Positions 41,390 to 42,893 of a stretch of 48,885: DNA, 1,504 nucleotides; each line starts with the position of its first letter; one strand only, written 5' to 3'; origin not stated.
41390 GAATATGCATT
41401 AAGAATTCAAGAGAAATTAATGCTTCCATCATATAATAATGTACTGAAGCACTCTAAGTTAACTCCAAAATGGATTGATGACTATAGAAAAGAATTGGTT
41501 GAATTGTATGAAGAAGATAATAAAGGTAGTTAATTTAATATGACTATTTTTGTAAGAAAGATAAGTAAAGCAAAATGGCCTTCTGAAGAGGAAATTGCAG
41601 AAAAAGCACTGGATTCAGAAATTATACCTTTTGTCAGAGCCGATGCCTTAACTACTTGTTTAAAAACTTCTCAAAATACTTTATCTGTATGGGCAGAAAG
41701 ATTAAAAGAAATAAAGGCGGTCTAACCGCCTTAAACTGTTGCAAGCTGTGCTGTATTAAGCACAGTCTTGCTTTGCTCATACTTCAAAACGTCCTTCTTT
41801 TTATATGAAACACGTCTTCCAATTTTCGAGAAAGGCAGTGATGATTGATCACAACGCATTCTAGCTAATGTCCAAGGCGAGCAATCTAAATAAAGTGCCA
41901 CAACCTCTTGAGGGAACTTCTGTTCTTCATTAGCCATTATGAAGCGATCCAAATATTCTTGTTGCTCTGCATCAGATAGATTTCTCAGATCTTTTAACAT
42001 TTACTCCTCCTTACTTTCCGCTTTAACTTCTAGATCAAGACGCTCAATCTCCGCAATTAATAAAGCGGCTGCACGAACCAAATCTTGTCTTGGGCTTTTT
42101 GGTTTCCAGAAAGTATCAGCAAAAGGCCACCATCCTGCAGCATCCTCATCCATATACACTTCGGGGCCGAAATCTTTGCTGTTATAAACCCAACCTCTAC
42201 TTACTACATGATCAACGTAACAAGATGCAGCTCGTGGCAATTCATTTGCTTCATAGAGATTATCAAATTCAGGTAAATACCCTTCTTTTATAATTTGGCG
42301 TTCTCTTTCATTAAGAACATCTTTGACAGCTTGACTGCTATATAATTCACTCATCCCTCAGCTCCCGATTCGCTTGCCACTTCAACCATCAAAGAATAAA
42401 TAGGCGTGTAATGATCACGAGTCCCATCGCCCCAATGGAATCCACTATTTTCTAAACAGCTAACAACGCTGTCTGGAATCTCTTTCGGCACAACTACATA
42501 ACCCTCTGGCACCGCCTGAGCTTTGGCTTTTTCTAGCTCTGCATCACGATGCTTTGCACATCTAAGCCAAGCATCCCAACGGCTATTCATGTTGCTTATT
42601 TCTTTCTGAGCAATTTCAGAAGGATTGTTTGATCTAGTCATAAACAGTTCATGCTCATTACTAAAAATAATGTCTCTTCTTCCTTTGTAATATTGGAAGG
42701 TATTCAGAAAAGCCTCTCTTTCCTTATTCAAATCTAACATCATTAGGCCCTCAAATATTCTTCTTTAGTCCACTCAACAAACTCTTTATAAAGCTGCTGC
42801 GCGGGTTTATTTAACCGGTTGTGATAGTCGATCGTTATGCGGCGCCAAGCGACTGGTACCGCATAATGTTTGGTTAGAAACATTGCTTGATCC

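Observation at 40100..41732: AT-rich three-gene cassette after the endolysin, where an integrase would be expected: candidate novel accessory or defence module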

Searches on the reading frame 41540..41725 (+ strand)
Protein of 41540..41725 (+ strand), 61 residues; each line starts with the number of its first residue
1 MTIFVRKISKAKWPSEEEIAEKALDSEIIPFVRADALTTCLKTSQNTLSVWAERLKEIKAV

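Call 5: search_protein_families(library=pfam, proteins=[window:41540-41725:+], max_evalue=1)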
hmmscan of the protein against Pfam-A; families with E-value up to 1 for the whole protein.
window:41540-41725:+ (61 aa): 1 family
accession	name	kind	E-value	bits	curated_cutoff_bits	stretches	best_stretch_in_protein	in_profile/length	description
PF17221.8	COMMD1_N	-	0.13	13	23.4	1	7-48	13-54/102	COMMD1 N-terminal domain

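Call 6: search_protein_families(library=padloc, proteins=[window:41540-41725:+], max_evalue=1)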
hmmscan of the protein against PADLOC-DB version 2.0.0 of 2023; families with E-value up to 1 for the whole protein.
window:41540-41725:+ (61 aa): 0 families

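Call 7: search_protein_families(library=phrogs, proteins=[window:41540-41725:+], max_evalue=1)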
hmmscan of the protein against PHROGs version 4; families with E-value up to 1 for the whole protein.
window:41540-41725:+ (61 aa): 2 families
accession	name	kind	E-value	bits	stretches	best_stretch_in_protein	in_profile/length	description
phrog_10743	-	unknown function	1.6e-21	78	1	1-54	1-46/178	-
phrog_21814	-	unknown function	0.00092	20.4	1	46-61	109-124/124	-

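Call 98: find_encoding_contigs(protein=window:41540-41725:+, flank=10000, max_places=6)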
Protein window:41540-41725:+ (61 aa): 24 contigs read that carry it; 6 places shown.
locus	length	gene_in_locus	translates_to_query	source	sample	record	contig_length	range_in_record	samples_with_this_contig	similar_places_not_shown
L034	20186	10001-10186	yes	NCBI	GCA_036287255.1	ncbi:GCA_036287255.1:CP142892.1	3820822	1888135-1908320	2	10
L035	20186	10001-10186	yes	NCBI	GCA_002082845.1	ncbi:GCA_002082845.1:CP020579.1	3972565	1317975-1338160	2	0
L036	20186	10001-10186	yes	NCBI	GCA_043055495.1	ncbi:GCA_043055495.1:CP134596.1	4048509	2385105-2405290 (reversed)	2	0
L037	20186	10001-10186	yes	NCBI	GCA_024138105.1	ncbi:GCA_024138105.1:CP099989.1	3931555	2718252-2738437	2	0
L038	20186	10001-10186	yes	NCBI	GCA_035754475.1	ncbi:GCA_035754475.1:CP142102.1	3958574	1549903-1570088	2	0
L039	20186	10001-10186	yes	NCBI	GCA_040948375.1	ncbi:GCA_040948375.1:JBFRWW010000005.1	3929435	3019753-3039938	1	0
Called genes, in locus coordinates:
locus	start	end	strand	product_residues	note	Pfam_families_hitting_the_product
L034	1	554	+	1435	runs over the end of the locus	PF20155:TMP_3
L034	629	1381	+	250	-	-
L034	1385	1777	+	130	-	-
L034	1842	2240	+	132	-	-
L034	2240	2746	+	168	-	-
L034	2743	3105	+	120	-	-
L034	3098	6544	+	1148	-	PF05268:GP38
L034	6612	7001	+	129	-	-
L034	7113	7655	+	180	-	-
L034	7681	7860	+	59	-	-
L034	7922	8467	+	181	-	PF05838:Glyco_hydro_108, PF09374:PG_binding_3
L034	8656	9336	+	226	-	-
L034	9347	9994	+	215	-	-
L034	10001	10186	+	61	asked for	-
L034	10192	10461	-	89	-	-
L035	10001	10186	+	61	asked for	-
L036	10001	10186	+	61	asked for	-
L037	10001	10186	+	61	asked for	-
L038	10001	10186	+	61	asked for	-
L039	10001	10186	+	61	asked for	-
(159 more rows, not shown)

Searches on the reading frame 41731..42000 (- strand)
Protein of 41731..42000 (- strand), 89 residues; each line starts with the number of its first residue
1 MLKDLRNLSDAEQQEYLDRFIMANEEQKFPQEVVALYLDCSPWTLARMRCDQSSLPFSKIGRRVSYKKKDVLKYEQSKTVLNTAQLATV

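Call 5: search_protein_families(library=pfam, proteins=[window:41731-42000:-], max_evalue=1)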
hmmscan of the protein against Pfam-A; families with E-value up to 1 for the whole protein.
window:41731-42000:- (89 aa): 1 family
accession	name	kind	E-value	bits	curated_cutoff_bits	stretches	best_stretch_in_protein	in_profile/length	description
PF12728.13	HTH_17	-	0.00013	22.6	27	1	34-77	7-49/51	Helix-turn-helix domain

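Call 6: search_protein_families(library=padloc, proteins=[window:41731-42000:-], max_evalue=1)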
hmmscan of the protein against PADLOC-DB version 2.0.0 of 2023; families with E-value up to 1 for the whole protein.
window:41731-42000:- (89 aa): 2 families
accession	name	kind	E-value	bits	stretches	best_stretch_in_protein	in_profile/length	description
PDLC01837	CARF2--CARF_HEPN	-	0.016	12.5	1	2-39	67-104/380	-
PDLC04133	mad1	-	0.039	12.3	1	26-72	3-48/60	mads_1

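Call 7: search_protein_families(library=phrogs, proteins=[window:41731-42000:-], max_evalue=1)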
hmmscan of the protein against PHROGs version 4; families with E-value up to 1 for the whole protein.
window:41731-42000:- (89 aa): 4 families
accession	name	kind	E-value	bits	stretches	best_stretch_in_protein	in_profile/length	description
phrog_2528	-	unknown function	3.2e-43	146.7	1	1-88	1-89/90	-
phrog_15534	-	DNA, RNA and nucleotide metabolism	0.00011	23.7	1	16-77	33-90/93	HTH DNA binding protein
phrog_4691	-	integration and excision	0.1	13.7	1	31-80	22-70/78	excisionase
phrog_66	-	integration and excision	0.16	12.6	1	30-79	95-144/412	excisionase and transcriptional regulator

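Call 21: search_protein_families(library=ncbifam, proteins=[window:41731-42000:-], max_evalue=1)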
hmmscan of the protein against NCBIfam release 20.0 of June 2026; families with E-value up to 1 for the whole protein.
window:41731-42000:- (89 aa): 0 families

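Call 104: find_encoding_contigs(protein=window:41731-42000:-, flank=4000, max_places=10)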
Protein window:41731-42000:- (89 aa): 60 contigs read that carry it; 10 places shown.
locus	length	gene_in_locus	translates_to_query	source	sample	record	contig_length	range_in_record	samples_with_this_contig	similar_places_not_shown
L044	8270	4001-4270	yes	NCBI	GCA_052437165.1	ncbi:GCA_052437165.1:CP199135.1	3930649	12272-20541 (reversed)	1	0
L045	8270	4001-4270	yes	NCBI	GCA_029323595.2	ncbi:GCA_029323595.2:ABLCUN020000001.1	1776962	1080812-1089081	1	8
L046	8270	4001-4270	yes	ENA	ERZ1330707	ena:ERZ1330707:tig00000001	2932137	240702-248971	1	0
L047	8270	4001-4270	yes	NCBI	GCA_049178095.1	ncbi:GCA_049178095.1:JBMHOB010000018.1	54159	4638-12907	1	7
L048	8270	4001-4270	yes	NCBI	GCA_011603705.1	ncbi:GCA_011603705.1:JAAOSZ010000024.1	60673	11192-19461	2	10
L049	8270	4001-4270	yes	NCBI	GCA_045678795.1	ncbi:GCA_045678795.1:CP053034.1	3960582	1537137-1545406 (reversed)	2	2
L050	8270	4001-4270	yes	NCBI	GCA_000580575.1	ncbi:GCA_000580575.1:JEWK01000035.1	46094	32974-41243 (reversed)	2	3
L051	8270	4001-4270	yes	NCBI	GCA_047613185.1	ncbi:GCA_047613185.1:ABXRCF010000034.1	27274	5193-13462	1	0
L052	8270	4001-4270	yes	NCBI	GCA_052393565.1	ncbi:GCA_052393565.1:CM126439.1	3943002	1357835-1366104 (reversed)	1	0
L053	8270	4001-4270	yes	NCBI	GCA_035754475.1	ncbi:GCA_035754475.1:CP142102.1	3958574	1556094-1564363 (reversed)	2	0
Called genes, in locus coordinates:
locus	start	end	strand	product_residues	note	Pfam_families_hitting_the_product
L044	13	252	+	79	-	-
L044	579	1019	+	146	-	-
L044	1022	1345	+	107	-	-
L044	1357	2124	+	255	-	-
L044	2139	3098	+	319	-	-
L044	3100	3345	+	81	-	-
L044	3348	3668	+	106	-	-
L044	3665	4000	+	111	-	-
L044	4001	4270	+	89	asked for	-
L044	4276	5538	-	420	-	PF13356:Arm-DNA-bind_3 (weak), PF00589:Phage_integrase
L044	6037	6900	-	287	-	PF14518:Haem_oxygenas_2 (weak)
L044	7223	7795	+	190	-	PF00440:TetR_N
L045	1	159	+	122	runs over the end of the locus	-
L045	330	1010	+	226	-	PF00929:RNase_T (faint)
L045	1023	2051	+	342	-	PF13935:Ead_Ea22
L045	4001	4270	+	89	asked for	-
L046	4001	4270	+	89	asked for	-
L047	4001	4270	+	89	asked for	-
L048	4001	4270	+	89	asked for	-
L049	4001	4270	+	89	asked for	-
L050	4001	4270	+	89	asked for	-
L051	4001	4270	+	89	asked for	-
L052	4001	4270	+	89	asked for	-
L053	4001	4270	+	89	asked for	-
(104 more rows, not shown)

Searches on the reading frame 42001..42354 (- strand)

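Call 5: search_protein_families(library=pfam, proteins=[window:42001-42354:-], max_evalue=1)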
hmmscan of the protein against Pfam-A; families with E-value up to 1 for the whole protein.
window:42001-42354:- (117 aa): 0 families

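Call 7: search_protein_families(library=phrogs, proteins=[window:42001-42354:-], max_evalue=1)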
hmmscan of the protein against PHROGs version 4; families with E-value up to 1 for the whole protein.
window:42001-42354:- (117 aa): 10 families
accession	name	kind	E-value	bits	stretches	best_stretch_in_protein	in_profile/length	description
phrog_6628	-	unknown function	8.1e-37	128.1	1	3-115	573-671/685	-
phrog_9763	-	unknown function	1.6e-28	101.1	1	7-116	149-242/247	-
phrog_11504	-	unknown function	7.5e-27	96.1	1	8-108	277-367/376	-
phrog_6574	-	unknown function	8.8e-24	85.7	1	7-114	108-211/217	-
phrog_9434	-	unknown function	1e-23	85.5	1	7-108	399-491/507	-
phrog_3956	-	unknown function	1e-22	82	1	8-113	492-580/585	-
phrog_14548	-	unknown function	2.8e-16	60.7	1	8-109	284-370/378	-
phrog_19550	-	unknown function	1.4e-14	55.6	1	9-108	88-177/186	-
phrog_28211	-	unknown function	6.9e-11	43.2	1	7-108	125-220/234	-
phrog_2831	-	unknown function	0.16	12.3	1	7-116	17-104/295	-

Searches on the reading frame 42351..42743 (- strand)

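Call 5: search_protein_families(library=pfam, proteins=[window:42351-42743:-], max_evalue=1)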
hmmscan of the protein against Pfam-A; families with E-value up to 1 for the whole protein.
window:42351-42743:- (130 aa): 4 families
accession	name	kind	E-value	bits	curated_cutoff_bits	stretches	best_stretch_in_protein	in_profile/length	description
PF00435.27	Spectrin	-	0.012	16.6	29.9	1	5-71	39-104/105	Spectrin repeat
PF05685.18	Uma2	-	0.12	12.3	27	1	89-128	71-108/172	Putative restriction endonuclease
PF12509.13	DUF3715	-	0.17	12.3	28.5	1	64-100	55-91/150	Protein of unknown function (DUF3715)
PF21539.2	Med15_C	-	0.18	12.6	23.9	1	42-98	2-66/110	ARC105/Med15 mediator subunit C-terminal domain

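Call 7: search_protein_families(library=phrogs, proteins=[window:42351-42743:-], max_evalue=1)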
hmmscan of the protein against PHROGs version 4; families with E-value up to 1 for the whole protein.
window:42351-42743:- (130 aa): 6 families
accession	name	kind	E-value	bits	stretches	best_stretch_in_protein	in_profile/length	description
phrog_7138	-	unknown function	5.7e-40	137.8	1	2-130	1-140/140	-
phrog_16477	-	unknown function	1.4e-12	49.3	1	2-80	1-78/168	-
phrog_10554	-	unknown function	7.5e-12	46.7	1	59-126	136-203/210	-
phrog_5913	-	unknown function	0.0019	19.3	1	53-88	88-126/173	-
phrog_10746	-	unknown function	0.0051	17.7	1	62-110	83-132/186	-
phrog_4446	-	unknown function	0.027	15.1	1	68-88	71-91/204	-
